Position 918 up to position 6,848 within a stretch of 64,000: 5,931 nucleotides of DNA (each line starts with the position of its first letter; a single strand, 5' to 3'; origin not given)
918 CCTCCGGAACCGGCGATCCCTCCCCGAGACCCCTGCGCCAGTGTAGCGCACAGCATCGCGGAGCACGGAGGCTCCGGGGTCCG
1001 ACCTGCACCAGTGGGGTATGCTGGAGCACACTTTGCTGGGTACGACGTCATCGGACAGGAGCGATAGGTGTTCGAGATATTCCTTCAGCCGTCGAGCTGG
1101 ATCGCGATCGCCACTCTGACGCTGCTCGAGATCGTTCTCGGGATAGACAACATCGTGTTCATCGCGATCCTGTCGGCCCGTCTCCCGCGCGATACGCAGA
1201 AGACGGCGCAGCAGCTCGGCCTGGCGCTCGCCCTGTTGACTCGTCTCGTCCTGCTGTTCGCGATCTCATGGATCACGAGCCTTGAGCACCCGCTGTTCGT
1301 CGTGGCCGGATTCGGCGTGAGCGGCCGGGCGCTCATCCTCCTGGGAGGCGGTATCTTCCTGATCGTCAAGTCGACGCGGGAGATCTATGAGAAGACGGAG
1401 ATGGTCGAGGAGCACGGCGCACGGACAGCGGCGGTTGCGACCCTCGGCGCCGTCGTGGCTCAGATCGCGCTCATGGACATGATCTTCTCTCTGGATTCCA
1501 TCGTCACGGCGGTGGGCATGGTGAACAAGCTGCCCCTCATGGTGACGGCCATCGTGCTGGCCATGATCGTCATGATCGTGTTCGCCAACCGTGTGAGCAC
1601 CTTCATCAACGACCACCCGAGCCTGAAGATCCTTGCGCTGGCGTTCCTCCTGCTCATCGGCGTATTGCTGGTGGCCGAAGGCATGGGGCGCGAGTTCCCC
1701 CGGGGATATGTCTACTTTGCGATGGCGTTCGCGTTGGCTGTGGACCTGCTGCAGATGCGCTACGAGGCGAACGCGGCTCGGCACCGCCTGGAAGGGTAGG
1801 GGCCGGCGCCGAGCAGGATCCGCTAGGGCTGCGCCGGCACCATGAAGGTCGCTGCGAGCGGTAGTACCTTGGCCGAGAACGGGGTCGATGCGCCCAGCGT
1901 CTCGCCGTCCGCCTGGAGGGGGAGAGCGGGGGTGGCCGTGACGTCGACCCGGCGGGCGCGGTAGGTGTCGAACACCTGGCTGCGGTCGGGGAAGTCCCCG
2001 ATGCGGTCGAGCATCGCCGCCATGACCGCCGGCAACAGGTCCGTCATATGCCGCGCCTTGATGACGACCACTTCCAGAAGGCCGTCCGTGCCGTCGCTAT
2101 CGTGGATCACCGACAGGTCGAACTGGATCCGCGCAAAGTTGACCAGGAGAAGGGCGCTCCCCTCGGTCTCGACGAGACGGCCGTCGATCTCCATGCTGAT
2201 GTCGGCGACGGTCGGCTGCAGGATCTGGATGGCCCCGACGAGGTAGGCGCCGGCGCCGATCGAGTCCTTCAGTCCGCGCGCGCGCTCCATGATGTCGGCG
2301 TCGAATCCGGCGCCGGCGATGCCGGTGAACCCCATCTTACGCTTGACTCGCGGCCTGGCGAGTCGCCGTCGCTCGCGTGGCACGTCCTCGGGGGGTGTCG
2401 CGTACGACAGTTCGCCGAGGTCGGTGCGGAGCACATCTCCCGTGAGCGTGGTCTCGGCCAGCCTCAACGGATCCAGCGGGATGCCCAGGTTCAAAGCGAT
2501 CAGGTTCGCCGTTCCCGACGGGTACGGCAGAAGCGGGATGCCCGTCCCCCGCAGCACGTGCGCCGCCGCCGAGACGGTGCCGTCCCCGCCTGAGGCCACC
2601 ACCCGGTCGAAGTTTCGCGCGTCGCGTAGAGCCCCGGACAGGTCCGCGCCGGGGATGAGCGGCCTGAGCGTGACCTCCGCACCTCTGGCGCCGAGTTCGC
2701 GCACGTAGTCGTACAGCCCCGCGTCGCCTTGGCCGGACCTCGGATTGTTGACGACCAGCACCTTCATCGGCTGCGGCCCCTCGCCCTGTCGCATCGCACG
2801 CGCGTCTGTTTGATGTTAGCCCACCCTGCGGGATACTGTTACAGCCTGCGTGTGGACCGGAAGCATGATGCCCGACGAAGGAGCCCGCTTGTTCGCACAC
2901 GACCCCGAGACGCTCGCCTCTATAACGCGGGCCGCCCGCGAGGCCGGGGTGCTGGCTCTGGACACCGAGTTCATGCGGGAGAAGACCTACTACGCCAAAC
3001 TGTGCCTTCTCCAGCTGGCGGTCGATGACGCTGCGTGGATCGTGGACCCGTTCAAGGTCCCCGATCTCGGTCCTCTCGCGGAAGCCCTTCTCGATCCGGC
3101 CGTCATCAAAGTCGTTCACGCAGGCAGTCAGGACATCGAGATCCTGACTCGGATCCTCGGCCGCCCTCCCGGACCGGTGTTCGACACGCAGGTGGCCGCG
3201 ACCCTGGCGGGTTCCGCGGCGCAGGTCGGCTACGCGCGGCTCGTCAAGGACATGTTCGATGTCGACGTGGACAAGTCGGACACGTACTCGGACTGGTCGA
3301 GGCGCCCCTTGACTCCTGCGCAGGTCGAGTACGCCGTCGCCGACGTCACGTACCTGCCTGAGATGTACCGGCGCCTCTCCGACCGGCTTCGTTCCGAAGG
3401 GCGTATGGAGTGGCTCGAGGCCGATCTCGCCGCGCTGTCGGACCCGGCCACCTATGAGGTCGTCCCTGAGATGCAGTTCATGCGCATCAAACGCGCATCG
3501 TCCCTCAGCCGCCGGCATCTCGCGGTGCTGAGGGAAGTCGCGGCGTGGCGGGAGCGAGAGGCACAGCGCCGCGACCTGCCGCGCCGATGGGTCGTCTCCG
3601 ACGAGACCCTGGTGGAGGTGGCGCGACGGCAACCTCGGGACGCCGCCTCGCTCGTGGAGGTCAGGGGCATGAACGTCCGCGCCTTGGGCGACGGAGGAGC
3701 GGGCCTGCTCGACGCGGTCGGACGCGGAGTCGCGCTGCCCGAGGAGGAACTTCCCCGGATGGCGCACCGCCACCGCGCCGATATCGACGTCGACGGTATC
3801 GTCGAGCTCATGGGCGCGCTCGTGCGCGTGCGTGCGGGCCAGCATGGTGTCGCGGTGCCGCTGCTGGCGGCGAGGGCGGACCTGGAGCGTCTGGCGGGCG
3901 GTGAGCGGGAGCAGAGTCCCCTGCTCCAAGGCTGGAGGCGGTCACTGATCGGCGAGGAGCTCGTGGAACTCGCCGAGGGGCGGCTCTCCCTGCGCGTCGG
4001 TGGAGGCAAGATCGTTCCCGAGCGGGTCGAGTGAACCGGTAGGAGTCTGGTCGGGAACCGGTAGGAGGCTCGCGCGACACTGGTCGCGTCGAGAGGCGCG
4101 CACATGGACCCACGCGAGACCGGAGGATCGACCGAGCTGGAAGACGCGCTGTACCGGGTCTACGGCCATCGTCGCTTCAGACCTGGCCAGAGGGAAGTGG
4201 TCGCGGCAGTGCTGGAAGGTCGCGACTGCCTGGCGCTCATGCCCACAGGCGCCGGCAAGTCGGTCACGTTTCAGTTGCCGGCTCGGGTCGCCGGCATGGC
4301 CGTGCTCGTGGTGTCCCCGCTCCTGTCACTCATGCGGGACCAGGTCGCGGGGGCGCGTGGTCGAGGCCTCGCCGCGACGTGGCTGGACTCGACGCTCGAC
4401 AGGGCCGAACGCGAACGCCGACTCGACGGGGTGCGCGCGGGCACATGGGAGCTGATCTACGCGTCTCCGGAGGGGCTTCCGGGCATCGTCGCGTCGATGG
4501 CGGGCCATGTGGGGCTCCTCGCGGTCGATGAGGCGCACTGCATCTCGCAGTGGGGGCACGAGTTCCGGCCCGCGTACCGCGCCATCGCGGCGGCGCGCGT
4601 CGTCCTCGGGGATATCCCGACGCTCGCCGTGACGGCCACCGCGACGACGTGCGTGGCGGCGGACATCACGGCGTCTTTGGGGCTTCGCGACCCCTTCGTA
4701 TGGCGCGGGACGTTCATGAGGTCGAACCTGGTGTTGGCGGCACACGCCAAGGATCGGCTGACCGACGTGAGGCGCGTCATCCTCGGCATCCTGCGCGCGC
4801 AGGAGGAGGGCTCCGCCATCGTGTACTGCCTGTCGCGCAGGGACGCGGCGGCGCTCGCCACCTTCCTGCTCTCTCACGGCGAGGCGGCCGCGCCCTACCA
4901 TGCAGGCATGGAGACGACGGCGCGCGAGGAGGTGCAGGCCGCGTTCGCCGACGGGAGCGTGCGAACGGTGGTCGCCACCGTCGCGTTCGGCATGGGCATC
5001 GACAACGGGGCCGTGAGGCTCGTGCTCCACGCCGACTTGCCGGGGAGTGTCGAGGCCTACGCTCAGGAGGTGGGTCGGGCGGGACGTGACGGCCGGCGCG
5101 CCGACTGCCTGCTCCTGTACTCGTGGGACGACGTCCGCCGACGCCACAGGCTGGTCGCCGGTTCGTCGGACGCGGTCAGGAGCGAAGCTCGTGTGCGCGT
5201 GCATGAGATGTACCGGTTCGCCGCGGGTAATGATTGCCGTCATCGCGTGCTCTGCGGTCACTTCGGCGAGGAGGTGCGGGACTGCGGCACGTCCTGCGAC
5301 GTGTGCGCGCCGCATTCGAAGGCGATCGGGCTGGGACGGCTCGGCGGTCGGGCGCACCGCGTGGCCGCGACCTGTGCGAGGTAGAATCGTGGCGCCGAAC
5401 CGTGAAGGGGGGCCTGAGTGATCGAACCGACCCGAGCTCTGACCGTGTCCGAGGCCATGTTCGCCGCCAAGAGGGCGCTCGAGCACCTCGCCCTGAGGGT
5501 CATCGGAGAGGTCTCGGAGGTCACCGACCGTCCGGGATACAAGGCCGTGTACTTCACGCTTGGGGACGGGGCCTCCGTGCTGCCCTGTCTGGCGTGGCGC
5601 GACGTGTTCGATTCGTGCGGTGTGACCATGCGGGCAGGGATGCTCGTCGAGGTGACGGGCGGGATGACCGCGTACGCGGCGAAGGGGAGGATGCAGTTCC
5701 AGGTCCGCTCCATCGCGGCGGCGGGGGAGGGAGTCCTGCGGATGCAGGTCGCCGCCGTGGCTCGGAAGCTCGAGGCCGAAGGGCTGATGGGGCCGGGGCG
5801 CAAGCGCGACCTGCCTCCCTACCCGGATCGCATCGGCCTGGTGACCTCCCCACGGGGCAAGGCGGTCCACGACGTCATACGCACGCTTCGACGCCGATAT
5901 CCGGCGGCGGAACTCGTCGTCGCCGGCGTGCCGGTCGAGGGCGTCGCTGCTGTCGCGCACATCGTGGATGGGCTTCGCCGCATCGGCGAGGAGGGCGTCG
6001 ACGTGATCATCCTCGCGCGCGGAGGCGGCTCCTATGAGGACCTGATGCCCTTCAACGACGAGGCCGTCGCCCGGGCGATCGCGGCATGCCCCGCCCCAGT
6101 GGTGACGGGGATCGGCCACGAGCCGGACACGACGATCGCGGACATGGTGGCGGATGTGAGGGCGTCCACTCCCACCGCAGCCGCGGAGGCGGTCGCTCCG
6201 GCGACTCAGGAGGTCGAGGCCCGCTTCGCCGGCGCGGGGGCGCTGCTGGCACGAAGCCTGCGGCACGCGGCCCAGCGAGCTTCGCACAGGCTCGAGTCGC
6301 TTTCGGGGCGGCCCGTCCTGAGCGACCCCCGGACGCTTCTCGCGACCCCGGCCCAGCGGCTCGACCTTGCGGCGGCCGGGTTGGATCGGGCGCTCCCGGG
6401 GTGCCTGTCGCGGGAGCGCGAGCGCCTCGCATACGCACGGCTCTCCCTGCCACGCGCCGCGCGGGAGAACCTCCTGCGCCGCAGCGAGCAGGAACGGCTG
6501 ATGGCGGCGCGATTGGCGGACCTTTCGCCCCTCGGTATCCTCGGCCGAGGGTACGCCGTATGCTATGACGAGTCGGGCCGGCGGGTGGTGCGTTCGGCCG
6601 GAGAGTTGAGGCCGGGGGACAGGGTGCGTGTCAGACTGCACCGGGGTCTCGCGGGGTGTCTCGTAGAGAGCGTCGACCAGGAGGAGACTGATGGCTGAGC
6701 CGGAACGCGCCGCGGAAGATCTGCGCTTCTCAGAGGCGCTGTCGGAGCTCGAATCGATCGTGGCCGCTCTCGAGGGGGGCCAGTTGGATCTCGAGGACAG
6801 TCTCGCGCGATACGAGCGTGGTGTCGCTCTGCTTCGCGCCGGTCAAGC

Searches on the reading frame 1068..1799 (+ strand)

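Call 56: search_protein_families(library=pfam, proteins=[window:1068-1799:+], max_evalue=0.00001)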
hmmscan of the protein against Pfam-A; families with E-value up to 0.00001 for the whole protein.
window:1068-1799:+ (243 aa): 1 family
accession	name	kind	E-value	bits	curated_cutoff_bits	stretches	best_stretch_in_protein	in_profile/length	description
PF03741.22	TerC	-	3.6e-43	147.8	27.8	1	16-204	2-177/178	Integral membrane protein TerC family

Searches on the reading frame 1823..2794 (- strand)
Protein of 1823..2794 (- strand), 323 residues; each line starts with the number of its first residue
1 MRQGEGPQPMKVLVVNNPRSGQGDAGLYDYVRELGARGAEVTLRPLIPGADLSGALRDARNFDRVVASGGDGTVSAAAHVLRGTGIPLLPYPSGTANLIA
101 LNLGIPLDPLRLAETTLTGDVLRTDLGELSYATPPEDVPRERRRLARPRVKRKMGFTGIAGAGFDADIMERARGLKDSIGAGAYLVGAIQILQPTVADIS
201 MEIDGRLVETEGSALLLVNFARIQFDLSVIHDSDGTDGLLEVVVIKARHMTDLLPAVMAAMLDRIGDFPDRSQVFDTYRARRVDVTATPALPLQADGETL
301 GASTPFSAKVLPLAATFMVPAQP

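Call 56: search_protein_families(library=pfam, proteins=[window:1823-2794:-], max_evalue=0.00001)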
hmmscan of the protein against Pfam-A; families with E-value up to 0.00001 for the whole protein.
window:1823-2794:- (323 aa): 2 families
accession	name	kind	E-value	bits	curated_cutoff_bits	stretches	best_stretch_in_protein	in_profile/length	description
PF00781.29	DAGK_cat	-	1.7e-16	60.4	23.6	1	11-128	1-124/125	Diacylglycerol kinase catalytic domain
PF19279.4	YegS_C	-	1.8e-16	60.7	27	1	159-315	2-154/158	YegS C-terminal NAD kinase beta sandwich-like domain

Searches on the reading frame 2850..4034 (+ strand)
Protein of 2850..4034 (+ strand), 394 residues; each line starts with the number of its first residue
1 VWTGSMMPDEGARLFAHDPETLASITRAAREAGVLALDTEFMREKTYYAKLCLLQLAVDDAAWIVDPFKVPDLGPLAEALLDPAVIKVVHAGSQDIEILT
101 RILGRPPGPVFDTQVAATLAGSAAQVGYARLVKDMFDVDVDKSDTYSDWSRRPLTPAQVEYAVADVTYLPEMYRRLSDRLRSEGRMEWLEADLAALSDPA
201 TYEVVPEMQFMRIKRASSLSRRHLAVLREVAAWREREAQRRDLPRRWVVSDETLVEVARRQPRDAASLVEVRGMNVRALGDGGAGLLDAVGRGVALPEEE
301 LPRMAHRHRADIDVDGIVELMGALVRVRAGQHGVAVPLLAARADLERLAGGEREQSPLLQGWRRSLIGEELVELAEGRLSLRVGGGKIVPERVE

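Call 56: search_protein_families(library=pfam, proteins=[window:2850-4034:+], max_evalue=0.00001)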
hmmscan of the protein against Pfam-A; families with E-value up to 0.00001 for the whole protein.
window:2850-4034:+ (394 aa): 2 families
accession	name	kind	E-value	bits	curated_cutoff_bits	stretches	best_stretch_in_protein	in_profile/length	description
PF01612.26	DNA_pol_A_exo1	-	2.3e-37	128.9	23.6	1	18-180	6-172/173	3'-5' exonuclease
PF00570.28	HRDC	-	6.8e-16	58.4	23.8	1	224-290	2-68/68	HRDC domain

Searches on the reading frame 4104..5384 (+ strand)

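Call 56: search_protein_families(library=pfam, proteins=[window:4104-5384:+], max_evalue=0.00001)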
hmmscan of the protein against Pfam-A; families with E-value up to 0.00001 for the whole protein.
window:4104-5384:+ (426 aa): 3 families
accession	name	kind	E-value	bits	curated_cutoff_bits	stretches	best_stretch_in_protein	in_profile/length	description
PF00270.35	DEAD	-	1.9e-21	76.9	26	1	26-181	1-161/167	DEAD/DEAH box helicase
PF00271.37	Helicase_C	-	3.6e-20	72.7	23.5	1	226-330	6-110/110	Helicase conserved C-terminal domain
PF16124.10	RecQ_Zn_bind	-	1.8e-10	41.8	25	1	342-401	2-65/66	RecQ zinc-binding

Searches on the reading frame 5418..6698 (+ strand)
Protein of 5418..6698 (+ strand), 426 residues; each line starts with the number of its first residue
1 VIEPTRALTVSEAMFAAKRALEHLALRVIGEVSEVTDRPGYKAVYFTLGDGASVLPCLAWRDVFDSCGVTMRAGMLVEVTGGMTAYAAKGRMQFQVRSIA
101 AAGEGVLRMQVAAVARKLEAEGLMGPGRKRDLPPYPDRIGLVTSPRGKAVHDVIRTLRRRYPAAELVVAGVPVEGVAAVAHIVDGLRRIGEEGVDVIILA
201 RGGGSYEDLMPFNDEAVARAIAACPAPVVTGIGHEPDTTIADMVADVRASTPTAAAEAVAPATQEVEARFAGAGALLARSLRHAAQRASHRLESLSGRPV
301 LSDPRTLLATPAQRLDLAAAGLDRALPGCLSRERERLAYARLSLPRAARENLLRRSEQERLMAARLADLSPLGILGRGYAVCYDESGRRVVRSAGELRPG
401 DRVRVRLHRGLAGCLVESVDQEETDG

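Call 56: search_protein_families(library=pfam, proteins=[window:5418-6698:+], max_evalue=0.00001)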
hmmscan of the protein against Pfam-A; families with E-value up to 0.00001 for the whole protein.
window:5418-6698:+ (426 aa): 3 families
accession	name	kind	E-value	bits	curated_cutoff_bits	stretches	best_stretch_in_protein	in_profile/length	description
PF02601.20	Exonuc_VII_L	-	3e-82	277.1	35.9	1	124-411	2-311/315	Exonuclease VII, large subunit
PF13742.12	tRNA_anti_2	-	8.4e-15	55.2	27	1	8-99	1-94/95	OB-fold nucleic acid binding domain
PF01336.31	tRNA_anti-codon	-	2.5e-07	31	27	1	27-99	2-72/75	OB-fold nucleic acid binding domain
